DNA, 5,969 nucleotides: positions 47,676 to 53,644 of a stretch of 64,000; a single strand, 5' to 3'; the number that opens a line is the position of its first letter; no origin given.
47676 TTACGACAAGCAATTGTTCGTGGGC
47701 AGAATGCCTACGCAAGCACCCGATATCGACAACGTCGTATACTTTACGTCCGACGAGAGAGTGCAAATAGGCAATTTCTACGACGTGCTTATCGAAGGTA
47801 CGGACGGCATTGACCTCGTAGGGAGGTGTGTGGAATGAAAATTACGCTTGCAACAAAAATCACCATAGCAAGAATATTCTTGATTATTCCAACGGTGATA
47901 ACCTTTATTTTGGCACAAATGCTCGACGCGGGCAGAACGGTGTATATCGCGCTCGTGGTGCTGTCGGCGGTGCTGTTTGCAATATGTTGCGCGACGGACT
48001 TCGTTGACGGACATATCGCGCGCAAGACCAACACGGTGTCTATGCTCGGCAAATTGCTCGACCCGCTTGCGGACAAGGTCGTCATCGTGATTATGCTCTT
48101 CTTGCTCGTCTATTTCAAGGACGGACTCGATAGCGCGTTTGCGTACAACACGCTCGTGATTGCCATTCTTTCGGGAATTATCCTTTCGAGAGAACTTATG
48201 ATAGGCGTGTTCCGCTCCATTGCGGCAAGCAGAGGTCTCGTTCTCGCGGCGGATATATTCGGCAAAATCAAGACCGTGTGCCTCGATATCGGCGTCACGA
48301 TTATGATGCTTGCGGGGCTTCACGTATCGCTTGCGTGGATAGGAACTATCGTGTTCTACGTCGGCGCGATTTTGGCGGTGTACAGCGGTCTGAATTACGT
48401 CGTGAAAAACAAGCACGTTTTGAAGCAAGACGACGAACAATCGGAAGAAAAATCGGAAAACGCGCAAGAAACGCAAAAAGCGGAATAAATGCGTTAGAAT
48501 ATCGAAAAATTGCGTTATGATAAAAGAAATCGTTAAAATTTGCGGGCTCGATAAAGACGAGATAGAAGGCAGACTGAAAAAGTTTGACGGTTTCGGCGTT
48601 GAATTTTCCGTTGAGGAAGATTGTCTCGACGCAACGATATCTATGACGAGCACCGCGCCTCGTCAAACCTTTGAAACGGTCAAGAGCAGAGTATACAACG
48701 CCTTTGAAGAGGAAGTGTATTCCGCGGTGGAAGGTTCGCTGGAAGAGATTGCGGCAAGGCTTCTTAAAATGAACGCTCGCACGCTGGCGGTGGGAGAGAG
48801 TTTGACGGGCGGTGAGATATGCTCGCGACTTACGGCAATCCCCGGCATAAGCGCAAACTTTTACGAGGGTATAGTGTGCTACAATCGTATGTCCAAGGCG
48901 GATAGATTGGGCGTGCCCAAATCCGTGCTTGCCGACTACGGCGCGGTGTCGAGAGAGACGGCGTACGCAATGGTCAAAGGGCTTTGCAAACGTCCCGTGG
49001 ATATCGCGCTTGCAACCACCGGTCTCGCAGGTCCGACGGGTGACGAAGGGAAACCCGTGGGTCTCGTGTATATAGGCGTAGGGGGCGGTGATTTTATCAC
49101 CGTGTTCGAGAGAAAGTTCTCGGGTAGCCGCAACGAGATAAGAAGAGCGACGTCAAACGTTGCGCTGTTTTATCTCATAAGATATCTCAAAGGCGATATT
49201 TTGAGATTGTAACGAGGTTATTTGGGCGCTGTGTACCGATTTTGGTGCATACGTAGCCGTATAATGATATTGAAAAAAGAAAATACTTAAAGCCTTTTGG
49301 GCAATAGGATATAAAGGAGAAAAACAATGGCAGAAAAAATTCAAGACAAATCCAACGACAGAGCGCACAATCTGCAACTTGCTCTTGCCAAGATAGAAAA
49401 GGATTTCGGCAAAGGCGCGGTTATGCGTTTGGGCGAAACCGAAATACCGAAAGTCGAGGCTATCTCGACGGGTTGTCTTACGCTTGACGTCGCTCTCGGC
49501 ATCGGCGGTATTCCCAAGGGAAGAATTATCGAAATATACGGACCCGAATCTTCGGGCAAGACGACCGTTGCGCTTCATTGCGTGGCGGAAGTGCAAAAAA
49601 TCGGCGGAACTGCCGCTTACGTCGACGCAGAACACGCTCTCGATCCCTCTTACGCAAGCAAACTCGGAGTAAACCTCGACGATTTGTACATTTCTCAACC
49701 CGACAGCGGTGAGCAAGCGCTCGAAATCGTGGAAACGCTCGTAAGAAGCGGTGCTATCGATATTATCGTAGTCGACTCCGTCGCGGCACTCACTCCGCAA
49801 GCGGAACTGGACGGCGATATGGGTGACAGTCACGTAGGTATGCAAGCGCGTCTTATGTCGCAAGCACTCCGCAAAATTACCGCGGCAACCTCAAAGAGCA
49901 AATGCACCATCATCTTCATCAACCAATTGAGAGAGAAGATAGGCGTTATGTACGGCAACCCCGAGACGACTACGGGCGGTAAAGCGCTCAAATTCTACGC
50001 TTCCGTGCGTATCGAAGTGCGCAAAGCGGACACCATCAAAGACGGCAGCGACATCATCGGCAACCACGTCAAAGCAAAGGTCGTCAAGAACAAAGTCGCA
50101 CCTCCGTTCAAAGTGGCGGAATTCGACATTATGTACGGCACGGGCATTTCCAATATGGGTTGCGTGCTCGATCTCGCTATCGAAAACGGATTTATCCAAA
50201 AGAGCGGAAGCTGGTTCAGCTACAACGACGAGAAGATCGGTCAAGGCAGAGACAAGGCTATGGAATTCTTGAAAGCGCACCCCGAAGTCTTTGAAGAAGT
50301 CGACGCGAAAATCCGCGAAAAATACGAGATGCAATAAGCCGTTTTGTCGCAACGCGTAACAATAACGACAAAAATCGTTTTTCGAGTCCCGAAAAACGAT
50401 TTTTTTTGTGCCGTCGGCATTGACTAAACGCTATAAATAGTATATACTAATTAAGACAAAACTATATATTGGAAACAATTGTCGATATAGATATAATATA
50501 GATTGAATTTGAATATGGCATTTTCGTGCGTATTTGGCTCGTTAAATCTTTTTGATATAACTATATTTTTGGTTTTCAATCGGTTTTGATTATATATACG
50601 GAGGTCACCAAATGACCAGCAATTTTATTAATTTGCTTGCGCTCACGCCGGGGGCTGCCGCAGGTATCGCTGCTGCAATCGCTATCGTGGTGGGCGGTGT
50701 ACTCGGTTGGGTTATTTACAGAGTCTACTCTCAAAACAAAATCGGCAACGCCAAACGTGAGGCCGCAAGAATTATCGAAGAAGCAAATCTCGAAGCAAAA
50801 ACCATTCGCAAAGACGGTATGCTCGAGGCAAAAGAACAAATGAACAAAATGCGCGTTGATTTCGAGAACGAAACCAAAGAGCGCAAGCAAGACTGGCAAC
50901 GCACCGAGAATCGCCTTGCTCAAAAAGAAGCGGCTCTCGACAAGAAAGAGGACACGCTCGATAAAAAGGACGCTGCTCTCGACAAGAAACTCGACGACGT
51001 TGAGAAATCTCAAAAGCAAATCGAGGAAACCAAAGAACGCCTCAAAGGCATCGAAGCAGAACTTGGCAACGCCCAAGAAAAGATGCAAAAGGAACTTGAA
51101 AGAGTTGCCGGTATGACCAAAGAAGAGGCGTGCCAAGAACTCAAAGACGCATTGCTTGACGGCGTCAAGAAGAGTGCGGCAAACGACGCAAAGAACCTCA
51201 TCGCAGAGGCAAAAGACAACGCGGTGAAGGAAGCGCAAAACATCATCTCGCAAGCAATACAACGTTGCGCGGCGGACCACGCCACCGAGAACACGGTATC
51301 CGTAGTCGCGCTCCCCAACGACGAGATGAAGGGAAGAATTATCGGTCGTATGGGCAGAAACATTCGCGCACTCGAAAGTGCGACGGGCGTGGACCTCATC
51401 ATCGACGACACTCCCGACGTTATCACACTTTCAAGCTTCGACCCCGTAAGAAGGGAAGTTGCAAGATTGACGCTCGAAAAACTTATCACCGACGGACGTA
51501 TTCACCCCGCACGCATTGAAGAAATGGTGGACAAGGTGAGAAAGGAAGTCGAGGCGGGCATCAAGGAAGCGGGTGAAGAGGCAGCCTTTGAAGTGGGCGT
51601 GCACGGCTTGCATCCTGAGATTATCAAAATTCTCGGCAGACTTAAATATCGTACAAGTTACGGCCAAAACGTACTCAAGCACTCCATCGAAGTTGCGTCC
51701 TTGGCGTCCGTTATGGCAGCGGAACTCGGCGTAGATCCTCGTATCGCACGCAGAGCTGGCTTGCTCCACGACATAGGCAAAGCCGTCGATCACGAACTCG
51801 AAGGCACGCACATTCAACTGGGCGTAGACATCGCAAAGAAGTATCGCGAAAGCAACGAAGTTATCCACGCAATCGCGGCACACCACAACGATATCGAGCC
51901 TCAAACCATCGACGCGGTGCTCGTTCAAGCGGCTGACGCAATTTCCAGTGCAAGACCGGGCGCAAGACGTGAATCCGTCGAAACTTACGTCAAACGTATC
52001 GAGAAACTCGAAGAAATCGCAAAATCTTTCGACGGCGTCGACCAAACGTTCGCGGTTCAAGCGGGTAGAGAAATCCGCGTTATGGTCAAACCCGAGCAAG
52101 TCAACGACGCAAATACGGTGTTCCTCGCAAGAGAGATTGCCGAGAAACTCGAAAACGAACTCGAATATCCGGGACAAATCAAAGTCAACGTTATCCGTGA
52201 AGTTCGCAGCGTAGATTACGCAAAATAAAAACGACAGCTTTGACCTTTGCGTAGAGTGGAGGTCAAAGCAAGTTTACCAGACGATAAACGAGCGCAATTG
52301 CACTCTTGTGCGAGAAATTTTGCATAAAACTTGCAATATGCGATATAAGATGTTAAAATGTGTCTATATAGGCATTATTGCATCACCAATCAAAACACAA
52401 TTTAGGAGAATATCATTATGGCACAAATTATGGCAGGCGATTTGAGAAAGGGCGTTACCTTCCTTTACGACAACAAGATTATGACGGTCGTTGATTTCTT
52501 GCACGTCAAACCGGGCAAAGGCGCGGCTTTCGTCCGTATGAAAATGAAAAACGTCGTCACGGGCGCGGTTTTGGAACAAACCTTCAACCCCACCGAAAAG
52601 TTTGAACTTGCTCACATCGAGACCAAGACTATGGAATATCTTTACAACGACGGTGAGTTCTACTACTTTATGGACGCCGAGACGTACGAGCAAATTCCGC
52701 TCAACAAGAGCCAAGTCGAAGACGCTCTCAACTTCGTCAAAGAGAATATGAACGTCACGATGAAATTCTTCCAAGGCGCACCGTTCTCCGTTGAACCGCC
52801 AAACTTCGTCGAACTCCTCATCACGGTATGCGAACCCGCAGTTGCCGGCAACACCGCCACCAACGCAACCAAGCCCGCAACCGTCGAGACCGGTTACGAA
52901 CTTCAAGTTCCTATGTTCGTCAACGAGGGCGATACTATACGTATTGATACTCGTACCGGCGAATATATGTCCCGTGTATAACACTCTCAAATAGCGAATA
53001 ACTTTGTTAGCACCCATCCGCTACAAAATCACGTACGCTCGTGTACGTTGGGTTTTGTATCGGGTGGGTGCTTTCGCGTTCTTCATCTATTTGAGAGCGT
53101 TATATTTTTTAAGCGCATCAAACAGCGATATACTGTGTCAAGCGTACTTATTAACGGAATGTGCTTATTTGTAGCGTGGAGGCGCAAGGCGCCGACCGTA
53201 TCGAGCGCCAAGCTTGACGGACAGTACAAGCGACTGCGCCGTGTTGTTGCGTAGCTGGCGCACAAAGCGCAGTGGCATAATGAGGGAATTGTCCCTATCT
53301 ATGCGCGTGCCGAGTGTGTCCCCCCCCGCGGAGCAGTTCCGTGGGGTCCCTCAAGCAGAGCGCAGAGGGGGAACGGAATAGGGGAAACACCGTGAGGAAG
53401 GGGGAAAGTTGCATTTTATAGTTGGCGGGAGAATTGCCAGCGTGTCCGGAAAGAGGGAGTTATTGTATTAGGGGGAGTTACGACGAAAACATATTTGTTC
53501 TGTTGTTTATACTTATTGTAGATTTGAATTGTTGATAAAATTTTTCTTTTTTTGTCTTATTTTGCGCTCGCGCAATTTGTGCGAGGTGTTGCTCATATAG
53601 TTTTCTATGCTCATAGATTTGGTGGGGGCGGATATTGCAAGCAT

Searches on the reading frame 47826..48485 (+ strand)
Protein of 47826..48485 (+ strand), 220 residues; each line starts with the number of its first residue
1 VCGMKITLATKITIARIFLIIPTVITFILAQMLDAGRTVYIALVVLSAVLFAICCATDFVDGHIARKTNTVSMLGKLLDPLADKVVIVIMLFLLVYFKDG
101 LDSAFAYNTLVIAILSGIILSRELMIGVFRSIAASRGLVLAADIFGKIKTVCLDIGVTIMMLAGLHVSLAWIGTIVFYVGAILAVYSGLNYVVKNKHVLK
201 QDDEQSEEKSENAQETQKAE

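Call 66: search_protein_families(library=pfam, proteins=[window:47826-48485:+], max_evalue=1e-8)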
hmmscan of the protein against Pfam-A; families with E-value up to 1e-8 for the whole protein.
window:47826-48485:+ (220 aa): 1 family
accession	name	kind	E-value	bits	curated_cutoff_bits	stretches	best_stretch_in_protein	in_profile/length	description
PF01066.26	CDP-OH_P_transf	-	4.4e-27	95.8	22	1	7-179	2-145/152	CDP-alcohol phosphatidyltransferase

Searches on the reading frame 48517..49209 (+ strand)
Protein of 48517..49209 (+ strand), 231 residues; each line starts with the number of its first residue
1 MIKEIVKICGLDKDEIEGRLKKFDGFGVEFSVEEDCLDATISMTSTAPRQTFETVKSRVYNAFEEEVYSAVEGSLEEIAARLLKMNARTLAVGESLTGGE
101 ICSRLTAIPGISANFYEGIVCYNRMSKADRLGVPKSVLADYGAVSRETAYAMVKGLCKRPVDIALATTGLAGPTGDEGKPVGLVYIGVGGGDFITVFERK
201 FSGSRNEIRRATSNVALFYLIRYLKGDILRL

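Call 66: search_protein_families(library=pfam, proteins=[window:48517-49209:+], max_evalue=1e-8)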
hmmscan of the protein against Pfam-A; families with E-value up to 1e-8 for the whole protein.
window:48517-49209:+ (231 aa): 1 family
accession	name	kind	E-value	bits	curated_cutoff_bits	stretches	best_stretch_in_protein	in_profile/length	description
PF02464.23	CinA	-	5.4e-43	146.7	23.5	1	74-223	3-154/155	Competence-damaged protein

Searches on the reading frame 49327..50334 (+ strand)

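Call 66: search_protein_families(library=pfam, proteins=[window:49327-50334:+], max_evalue=1e-8)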
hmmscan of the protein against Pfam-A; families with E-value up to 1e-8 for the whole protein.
window:49327-50334:+ (336 aa): 2 families
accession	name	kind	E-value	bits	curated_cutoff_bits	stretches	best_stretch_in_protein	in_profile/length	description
PF00154.27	RecA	-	6.7e-140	465.4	27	1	15-275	2-262/262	recA bacterial DNA recombination protein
PF21096.2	RecA_C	-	4.3e-26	91.2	27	1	278-333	1-56/57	RecA C-terminal domain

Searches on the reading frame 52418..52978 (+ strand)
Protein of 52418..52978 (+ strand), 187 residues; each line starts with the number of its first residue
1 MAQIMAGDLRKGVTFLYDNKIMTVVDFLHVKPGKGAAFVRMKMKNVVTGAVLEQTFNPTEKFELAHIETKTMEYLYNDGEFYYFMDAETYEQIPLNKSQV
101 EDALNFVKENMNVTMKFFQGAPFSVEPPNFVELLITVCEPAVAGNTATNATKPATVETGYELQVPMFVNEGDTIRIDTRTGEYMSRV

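Call 59: search_protein_families(library=pfam, proteins=[window:52418-52978:+], max_evalue=0.001)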
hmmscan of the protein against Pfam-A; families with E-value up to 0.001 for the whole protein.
window:52418-52978:+ (187 aa): 3 families
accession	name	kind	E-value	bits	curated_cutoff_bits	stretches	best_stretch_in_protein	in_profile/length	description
PF09285.17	Elong-fact-P_C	-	1.1e-26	92.7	25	1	131-186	1-56/56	Elongation factor P, C-terminal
PF08207.18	EFP_N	-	1.2e-26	92.9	23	1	6-62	2-58/58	Elongation factor P (EF-P) KOW-like domain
PF01132.26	EFP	-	1.5e-23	82.9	27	1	70-122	1-53/54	Elongation factor P (EF-P) OB domain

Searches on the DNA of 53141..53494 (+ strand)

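Call 29: search_dna_similar(query=window:53141-53494:+, collection=phages, mode=distant, max_evalue=0.001)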
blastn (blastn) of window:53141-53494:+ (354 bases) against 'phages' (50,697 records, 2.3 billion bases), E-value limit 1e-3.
No match.

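Call 30: search_dna_similar(query=window:53141-53494:+, collection=plasmids, mode=distant, max_evalue=0.001)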
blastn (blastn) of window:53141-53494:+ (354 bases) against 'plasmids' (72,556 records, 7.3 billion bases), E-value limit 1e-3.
No match.
